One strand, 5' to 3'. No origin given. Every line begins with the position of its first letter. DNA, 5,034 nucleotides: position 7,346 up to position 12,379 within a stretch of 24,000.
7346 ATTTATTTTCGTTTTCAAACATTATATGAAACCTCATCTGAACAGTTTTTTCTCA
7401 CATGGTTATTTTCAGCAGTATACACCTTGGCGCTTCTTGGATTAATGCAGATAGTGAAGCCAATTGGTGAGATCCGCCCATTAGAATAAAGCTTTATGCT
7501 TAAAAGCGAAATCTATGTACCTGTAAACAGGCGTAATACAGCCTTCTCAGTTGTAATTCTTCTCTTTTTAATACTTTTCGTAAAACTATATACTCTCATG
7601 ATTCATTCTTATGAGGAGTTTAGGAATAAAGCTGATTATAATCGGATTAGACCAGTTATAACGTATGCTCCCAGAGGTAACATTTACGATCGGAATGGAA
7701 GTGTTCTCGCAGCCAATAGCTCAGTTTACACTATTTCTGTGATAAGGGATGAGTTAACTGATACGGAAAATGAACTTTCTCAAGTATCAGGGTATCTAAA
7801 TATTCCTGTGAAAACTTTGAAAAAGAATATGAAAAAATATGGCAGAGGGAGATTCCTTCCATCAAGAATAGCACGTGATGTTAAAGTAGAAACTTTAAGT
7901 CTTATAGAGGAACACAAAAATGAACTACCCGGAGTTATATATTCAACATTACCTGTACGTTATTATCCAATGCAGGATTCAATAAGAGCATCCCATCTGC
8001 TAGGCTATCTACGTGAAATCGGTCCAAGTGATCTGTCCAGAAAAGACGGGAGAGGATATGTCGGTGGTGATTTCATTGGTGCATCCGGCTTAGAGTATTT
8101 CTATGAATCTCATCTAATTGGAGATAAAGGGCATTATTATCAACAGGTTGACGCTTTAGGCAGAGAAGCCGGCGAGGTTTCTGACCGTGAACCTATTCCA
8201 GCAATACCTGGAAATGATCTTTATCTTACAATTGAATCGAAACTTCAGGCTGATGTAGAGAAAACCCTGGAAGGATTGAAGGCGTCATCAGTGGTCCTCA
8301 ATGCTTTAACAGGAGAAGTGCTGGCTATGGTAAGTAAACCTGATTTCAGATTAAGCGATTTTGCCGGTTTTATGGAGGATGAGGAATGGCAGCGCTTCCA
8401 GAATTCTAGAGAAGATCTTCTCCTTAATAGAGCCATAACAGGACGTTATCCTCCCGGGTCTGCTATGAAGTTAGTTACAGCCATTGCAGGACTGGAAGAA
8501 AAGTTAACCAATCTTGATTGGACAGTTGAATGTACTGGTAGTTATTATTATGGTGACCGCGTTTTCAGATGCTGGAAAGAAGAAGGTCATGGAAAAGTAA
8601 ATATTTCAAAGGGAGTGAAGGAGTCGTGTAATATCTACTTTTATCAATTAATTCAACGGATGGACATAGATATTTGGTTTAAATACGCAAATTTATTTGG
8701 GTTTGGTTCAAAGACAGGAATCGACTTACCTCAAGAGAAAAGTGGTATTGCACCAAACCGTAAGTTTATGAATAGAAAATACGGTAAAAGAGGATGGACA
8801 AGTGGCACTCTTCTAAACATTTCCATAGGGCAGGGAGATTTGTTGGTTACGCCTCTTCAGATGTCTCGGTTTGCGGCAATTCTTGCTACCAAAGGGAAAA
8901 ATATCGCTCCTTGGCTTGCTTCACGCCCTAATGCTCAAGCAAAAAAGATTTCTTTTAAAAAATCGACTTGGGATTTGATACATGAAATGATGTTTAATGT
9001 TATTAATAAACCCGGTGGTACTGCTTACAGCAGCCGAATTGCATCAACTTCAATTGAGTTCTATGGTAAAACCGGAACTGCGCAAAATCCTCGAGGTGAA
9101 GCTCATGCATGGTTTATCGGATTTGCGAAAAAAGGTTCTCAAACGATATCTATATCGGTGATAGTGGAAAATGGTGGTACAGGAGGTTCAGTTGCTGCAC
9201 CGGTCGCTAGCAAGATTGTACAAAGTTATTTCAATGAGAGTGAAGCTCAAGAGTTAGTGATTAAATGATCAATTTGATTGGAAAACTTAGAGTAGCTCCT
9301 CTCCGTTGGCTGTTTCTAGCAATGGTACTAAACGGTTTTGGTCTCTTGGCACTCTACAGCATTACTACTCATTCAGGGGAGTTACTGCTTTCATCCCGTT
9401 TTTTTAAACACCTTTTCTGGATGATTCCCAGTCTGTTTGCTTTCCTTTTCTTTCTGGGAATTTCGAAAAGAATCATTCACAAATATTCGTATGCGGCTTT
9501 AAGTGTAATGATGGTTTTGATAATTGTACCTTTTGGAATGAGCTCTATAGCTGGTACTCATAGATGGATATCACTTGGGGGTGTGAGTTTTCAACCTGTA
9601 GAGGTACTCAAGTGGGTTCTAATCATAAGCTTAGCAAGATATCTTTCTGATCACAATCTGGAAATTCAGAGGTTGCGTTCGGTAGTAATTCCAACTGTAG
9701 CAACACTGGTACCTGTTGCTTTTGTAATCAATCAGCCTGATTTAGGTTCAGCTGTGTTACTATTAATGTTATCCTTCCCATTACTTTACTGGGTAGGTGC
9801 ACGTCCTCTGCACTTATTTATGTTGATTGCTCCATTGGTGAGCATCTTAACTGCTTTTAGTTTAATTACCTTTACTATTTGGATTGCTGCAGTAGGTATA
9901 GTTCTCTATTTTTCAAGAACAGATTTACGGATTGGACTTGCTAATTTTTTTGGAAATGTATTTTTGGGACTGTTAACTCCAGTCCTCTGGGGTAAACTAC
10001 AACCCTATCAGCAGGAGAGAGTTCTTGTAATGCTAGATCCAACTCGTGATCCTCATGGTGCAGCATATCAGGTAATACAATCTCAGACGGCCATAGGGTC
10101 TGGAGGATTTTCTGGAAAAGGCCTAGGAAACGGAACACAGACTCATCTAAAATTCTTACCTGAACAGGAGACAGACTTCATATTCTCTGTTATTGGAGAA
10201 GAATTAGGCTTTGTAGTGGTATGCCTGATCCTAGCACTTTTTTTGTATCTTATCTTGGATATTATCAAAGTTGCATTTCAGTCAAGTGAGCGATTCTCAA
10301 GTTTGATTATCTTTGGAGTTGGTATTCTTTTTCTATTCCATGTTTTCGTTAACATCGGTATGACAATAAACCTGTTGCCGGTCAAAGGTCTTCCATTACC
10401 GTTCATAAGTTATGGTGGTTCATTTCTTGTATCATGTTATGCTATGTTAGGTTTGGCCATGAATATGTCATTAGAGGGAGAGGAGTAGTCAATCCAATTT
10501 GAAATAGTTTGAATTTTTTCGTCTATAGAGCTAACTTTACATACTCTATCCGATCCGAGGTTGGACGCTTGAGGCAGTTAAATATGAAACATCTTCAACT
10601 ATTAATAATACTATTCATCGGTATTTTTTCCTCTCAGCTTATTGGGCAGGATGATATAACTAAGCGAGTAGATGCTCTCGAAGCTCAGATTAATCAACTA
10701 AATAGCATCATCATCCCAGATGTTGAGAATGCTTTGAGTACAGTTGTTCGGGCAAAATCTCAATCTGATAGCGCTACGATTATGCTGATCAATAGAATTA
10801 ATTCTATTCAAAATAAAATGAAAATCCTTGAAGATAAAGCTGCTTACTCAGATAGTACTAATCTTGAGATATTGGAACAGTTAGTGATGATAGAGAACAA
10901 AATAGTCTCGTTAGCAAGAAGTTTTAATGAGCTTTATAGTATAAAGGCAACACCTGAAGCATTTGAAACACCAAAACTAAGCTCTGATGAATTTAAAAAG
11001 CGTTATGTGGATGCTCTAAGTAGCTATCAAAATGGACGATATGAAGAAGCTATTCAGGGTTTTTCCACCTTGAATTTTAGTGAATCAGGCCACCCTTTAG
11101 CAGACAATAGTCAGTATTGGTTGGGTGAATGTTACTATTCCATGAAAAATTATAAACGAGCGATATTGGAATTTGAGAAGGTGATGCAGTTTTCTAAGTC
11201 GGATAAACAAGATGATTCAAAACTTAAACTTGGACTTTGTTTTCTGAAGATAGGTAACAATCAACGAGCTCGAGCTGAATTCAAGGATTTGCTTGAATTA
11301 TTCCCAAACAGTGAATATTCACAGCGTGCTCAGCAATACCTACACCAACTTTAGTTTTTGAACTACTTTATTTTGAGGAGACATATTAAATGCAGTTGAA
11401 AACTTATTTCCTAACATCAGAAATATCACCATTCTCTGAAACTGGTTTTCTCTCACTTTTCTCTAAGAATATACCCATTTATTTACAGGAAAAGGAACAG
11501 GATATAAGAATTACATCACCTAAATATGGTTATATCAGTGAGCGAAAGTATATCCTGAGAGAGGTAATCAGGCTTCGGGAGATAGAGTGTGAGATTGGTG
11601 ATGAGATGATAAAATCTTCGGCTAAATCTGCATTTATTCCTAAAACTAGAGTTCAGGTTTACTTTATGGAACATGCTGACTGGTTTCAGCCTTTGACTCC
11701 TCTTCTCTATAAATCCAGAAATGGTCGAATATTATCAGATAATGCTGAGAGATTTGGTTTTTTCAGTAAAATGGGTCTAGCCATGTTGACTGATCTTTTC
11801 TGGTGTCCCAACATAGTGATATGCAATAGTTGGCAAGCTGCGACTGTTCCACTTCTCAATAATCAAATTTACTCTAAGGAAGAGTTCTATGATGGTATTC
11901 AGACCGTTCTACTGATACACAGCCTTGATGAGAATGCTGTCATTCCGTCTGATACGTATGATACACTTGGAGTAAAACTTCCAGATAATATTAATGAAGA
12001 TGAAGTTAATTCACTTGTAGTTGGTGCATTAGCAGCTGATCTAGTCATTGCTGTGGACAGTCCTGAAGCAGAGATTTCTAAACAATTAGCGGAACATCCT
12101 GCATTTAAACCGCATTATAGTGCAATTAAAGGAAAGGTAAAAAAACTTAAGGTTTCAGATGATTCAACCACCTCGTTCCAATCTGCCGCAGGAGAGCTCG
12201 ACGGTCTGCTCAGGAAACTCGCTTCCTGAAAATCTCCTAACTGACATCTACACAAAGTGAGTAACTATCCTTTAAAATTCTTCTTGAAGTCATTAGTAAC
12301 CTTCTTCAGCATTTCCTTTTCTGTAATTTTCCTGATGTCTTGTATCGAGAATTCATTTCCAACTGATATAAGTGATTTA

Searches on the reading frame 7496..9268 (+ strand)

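Call 4: search_protein_families(library=pfam, proteins=[window:7496-9268:+])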
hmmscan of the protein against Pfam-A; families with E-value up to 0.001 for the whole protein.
window:7496-9268:+ (590 aa): 2 families
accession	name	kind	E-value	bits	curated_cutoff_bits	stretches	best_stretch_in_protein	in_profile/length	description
PF00905.27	Transpeptidase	-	1.8e-65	221.5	22.1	1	265-575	3-298/299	Penicillin binding protein transpeptidase domain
PF03717.20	PBP_dimer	-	9.8e-42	143.8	24.4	1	56-227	2-178/180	Penicillin-binding Protein dimerisation domain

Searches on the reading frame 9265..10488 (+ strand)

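Call 4: search_protein_families(library=pfam, proteins=[window:9265-10488:+])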
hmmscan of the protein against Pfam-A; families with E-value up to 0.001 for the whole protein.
window:9265-10488:+ (407 aa): 1 family
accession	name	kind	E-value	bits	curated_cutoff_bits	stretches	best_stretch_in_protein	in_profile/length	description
PF01098.24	FTSW_RODA_SPOVE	-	1.7e-83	281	26.4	2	185-403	139-352/356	Cell cycle protein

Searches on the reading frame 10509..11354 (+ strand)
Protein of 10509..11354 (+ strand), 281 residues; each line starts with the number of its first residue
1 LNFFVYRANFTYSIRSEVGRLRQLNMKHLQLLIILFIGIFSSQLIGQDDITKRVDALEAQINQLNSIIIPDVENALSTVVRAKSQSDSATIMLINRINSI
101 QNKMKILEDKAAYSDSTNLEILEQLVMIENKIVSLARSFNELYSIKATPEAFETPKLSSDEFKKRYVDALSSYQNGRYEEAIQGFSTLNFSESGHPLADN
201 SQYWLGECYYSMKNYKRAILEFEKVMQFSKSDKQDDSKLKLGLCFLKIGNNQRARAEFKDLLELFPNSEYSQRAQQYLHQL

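Call 9: search_protein_families(library=pfam, proteins=[window:10509-11354:+])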
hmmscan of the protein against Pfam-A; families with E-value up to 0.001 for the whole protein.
window:10509-11354:+ (281 aa): 11 families
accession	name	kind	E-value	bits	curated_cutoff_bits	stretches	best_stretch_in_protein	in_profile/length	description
PF07719.23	TPR_2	-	1.6e-12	46.9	27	1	202-228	4-30/34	Tetratricopeptide repeat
PF13174.12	TPR_6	-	2.4e-12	47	26.3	1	237-268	2-33/33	Tetratricopeptide repeat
PF12895.13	ANAPC3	-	1.5e-09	38.4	27.2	1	199-258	23-79/82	Anaphase-promoting complex, cyclosome, subunit 3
PF13432.12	TPR_16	-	1.7e-08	35.1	32.7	1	169-224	4-55/65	Tetratricopeptide repeat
PF13181.12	TPR_8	-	6.6e-08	32.6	25.7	0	201-228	3-30/34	Tetratricopeptide repeat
PF00515.34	TPR_1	-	9.6e-08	32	27.8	0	202-227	4-29/34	Tetratricopeptide repeat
PF13525.12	YfiO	-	4.9e-07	30.2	25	1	163-280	6-135/203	Outer membrane lipoprotein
PF14559.12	TPR_19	-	8.8e-07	29.6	25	0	213-271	5-62/68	Tetratricopeptide repeat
PF13424.12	TPR_12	-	2.1e-05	25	30.1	0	201-266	5-76/77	Tetratricopeptide repeat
PF13428.12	TPR_14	-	0.00014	22.6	23.5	0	239-269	5-35/44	Tetratricopeptide repeat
PF13512.12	TPR_18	-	0.00018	22.1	21.9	0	252-276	119-143/145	Tetratricopeptide repeat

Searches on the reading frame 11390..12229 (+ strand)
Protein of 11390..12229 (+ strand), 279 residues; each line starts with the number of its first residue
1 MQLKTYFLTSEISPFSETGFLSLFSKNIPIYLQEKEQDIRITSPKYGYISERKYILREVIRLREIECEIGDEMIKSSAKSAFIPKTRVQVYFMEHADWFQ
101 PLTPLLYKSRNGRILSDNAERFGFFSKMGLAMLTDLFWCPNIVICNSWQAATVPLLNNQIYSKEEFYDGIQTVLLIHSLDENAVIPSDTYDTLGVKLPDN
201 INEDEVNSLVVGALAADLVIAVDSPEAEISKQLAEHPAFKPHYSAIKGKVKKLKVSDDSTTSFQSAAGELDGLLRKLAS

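Call 9: search_protein_families(library=pfam, proteins=[window:11390-12229:+])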
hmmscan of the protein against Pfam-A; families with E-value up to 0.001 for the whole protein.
window:11390-12229:+ (279 aa): 1 family
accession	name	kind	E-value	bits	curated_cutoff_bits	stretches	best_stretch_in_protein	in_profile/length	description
PF08323.17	Glyco_transf_5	-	5.6e-38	131.4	22.7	1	6-224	3-218/239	Starch synthase catalytic domain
